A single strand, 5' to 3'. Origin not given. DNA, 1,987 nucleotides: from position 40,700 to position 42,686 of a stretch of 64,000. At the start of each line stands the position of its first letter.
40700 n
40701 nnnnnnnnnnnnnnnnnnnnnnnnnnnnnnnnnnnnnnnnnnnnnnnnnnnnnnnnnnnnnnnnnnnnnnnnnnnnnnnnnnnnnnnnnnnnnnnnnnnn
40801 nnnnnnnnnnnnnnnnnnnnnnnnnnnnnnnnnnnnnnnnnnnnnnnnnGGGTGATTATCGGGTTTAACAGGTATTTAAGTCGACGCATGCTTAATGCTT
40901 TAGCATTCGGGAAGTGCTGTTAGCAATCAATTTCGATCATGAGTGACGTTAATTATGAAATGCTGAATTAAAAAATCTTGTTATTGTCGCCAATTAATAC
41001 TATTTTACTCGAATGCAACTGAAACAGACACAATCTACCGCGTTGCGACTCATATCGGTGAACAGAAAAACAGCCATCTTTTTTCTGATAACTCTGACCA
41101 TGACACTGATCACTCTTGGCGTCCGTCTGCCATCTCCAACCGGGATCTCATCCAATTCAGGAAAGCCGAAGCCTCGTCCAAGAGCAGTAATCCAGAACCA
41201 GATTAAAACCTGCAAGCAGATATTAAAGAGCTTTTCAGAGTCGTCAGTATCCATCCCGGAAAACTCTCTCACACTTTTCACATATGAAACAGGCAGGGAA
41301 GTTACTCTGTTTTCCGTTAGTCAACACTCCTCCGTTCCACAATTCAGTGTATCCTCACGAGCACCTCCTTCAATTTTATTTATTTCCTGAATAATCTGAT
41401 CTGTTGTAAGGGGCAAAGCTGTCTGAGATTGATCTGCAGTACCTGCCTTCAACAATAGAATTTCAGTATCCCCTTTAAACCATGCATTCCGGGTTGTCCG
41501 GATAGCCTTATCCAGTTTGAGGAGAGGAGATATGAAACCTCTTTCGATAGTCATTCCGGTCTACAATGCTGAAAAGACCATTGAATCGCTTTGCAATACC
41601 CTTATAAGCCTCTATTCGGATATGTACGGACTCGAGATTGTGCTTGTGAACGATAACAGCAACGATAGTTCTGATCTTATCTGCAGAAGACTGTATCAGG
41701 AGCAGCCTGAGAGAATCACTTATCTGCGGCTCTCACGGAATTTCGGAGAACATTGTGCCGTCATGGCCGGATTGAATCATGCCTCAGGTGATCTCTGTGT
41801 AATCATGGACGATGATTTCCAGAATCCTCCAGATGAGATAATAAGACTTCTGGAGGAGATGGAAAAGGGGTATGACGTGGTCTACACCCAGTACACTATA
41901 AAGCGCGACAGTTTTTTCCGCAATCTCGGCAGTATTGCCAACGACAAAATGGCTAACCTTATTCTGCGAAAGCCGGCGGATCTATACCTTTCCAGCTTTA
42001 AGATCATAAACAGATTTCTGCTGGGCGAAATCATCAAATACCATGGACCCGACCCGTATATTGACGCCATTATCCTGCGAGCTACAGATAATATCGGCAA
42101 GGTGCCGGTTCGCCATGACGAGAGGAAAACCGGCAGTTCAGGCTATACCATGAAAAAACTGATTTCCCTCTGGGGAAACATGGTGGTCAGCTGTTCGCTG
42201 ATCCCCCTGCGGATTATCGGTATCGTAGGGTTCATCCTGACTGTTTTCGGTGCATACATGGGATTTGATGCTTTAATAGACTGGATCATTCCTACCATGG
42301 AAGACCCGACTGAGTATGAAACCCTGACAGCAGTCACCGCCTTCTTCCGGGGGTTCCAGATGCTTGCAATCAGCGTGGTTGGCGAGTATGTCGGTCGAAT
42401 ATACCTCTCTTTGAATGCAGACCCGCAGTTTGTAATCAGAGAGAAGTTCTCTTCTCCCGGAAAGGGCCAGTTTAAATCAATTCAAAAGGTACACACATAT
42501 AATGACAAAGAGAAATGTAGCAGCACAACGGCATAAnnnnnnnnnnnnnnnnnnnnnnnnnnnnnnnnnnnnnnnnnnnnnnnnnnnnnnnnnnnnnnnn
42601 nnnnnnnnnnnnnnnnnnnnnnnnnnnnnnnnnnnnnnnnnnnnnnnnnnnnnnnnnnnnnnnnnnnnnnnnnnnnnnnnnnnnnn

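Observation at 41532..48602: Arn-type lipid-carrier glycosylation genes embedded in a 2,3-dehydratase deoxy-aminosugar pathway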

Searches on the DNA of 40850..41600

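Call 82: search_rna_families(source=window, start=40850, end=41600, threshold=evalue, max_evalue=1)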
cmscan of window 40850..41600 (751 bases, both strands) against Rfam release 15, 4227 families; matches with E-value up to 1: 0.
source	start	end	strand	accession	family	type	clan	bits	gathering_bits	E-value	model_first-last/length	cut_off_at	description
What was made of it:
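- Tried and rejected: There was no Rfam match even at E up to 1 (call 82).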

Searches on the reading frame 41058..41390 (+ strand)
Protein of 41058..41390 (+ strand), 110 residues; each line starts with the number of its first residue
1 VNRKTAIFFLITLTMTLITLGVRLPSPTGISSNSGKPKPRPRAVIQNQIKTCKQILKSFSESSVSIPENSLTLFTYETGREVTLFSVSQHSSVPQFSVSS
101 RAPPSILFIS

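Call 51: search_protein_families(library=pfam, proteins=[window:41058-41390:+], max_evalue=0.01)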
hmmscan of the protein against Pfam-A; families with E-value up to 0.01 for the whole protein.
window:41058-41390:+ (110 aa): 0 families

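Call 68: find_homologous_proteins(query=A6, max_evalue=0.001)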
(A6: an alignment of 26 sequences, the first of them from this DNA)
Query A6 (26 sequences) (110 aa, profile of the alignment): 83 proteins with E <= 0.001 among 2221 candidates.
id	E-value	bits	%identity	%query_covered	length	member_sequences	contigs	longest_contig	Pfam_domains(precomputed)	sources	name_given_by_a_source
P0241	2.7e-28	116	43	95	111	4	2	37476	-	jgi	-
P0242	3.0e-28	116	60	97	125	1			-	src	-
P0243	2.3e-26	110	60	70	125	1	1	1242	-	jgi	jgi:hypothetical protein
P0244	1.7e-25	107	48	96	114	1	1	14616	-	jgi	-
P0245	3.7e-25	106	66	61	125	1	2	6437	-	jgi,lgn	jgi:hypothetical protein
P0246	7.8e-25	105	51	96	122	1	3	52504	-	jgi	-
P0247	2.6e-24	103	45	38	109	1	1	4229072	-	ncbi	-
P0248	4.2e-24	103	35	46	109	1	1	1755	-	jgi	jgi:hypothetical protein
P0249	5.2e-24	103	51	99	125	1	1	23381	-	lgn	-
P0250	7.8e-24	102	47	27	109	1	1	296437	-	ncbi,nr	ncbi:MAG: hypothetical protein IPQ16_07070 [Geobacteraceae bacterium]|nr:hypothetical protein [Geoba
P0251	1.7e-23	101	35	61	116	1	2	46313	-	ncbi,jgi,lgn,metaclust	metaclust:\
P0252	1.8e-23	101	37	47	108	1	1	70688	-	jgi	jgi:hypothetical protein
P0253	2.1e-23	101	51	77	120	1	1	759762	-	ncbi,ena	-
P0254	2.3e-23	100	44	33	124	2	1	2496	-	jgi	jgi:hypothetical protein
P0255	4.0e-23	100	63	95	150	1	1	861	-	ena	-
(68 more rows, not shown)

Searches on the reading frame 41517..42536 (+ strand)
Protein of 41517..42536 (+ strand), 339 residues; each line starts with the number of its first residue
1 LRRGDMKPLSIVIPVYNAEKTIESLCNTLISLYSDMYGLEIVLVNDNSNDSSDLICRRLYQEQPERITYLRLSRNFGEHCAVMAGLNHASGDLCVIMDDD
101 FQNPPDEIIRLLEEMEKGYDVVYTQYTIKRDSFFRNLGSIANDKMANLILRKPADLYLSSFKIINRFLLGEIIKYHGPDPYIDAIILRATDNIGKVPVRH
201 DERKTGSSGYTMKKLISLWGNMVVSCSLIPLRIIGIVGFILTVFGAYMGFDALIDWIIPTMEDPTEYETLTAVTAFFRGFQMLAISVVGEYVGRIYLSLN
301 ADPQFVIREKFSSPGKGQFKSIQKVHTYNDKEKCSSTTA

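Call 3: search_protein_families(library=pfam, proteins=[window:41517-42536:+], max_evalue=0.01)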
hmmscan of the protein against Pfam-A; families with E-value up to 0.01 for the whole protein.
window:41517-42536:+ (339 aa): 4 families
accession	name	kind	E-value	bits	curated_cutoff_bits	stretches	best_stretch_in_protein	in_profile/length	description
PF00535.33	Glycos_transf_2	-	2.9e-30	105.9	23.3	1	10-169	1-164/168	Glycosyl transferase family 2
PF13641.12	Glyco_tranf_2_3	-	7e-05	23.4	27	1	8-125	2-122/230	Glycosyltransferase like family 2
PF13506.12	Glyco_transf_21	-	0.0024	17.8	21.7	1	80-140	20-82/174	Glycosyl transferase family 21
PF10111.15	Glyco_tranf_2_2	-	0.0044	17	27.3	1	10-112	1-103/276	Glycosyltransferase like family 2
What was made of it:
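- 41532..42536 (+): ArnC/GtrB-type GT2 polyprenyl-phosphate glycosyltransferase. PF00535 (call 3).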

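Call 14: search_solved_structures(query=window:41532-42533:+, max_evalue=0.00001)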
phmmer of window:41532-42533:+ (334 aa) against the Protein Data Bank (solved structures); distinct sequences matched with E-value up to 0.00001: 9.
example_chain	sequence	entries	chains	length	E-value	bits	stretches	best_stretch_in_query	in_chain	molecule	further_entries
9bhc_C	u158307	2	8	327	9.4e-46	160.2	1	2-304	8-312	Undecaprenyl-phosphate 4-deoxy-4-formamido-L-arabinose transferase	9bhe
8vxh_A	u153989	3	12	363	1.4e-45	159.7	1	2-304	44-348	Undecaprenyl-phosphate 4-deoxy-4-formamido-L-arabinose transferase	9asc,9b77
9hwj_A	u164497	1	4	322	7.6e-45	157.2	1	2-306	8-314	Undecaprenyl-phosphate 4-deoxy-4-formamido-L-arabinose transferase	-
5ekp_C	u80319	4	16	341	1e-28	104.3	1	4-304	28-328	Uncharacterized glycosyltransferase sll0501 | Glycosyltransferase sll0501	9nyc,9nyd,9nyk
9nye_A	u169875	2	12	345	1e-28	104.2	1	4-304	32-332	Glycosyltransferase sll0501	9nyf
5eke_A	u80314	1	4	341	1.3e-28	103.9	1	4-304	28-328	Uncharacterized glycosyltransferase sll0501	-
5mlz_A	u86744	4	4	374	2.9e-13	53.4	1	4-124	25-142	Dolichol monophosphate mannose synthase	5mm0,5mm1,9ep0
5hea_A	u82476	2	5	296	7.1e-10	42.3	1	4-98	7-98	Putative glycosyltransferase (GalT1)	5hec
3bcv_A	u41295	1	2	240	2.4e-06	30.7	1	4-111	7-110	Putative glycosyltransferase protein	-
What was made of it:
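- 41532..42536 (+): GtrB sll0501 scores 1e-28 and DPMS 3e-13 (call 14).
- On Polyprenyl-phosphate glycosyltransferase (ArnC/GtrB/DPMS-type GT2): Residues 2-304 align with ArnC 8-312 at E 1e-45, and with GtrB at 1e-28 (call 14).
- Closest known: Arn. Same: An ArnC-type GT2 (the best solved match here, call 14) loads it onto undecaprenyl phosphate.
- Closest known: Three-component periplasmic glycosylation systems. Same: The GT2 also matches GtrB sll0501 (call 14).
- The GT2 aligns full-length with ArnC, including its membrane region: call 14. The GT2 is nearest to ArnC (call 14).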

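Call 23: search_protein_families(library=ncbifam, proteins=[window:41532-42536:+], max_evalue=0.00001)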
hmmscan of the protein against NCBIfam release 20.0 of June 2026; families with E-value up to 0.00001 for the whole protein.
window:41532-42536:+ (334 aa): 14 families
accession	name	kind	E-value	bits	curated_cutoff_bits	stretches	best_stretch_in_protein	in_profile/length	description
NF007986.1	PRK10714.1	equivalog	7.3e-52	176.3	529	1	2-304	6-310/316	undecaprenyl-phosphate 4-deoxy-4-formamido-L-arabinose transferase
NF047588.1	GlcsyltransPgfSStrep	equivalog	7.6e-43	146.9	500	1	4-304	3-304/308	glycosyltransferase PgfS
NF050050.1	ProtGlycPglI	equivalog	4.9e-12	45.8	500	1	3-130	3-128/306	GalNAc(5)-diNAcBac-PP-undecaprenol beta-1,3-glucosyltransferase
NF007482.0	PRK10073.1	equivalog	9.6e-12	44.5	423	1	3-108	7-108/334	glycosyltransferase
NF041875.1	EPS_EpsD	equivalog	1.8e-11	44.1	370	1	4-117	1-111/325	exopolysaccharide biosynthesis glycosyltransferase EpsD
NF047683.1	TeichurnBiosyTuaG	equivalog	8.8e-11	41.9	400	1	4-123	8-125/252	teichuronic acid biosynthesis protein TuaG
TIGR03937.1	PgaC_IcaA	equivalog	2.5e-10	39.9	422.3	1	3-96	46-136/407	poly-beta-1,6-N-acetyl-D-glucosamine synthase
TIGR04182.1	glyco_TIGR04182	equivalog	4.2e-09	36.2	325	1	5-285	3-280/293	S-layer glycoprotein N-glycosyltransferase AglJ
TIGR04242.1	nodulat_NodC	equivalog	6.3e-09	35.3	550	1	5-112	51-158/395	chitooligosaccharide synthase NodC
TIGR03965.1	mycofact_glyco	equivalog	1.5e-07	30.6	280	1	4-98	76-167/467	mycofactocin biosynthesis glycosyltransferase MftF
TIGR03111.1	glyc2_xrt_Gpos1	hypoth_equivalog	2.9e-07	29.7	363.95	1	4-117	51-163/439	TIGR03111 family XrtG-associated glycosyltransferase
TIGR04283.1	glyco_like_mftF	equivalog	7.5e-07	29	182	1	4-132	1-120/221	TIGR04283 family arsenosugar biosynthesis glycosyltransferase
NF053739.1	GlytfEpsEBac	equivalog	1.3e-06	27.6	450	1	4-119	3-118/265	glycosyltransferase EpsE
NF038302.1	EPS_HpsE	equivalog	3.1e-06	26.4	300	1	4-97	3-98/307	hormogonium polysaccharide biosynthesis glycosyltransferase HpsE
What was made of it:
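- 41532..42536 (+): The NCBIfam ArnC model gives 176 bits against a cut-off of 529, so it is not an ArnC equivalog (call 23).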
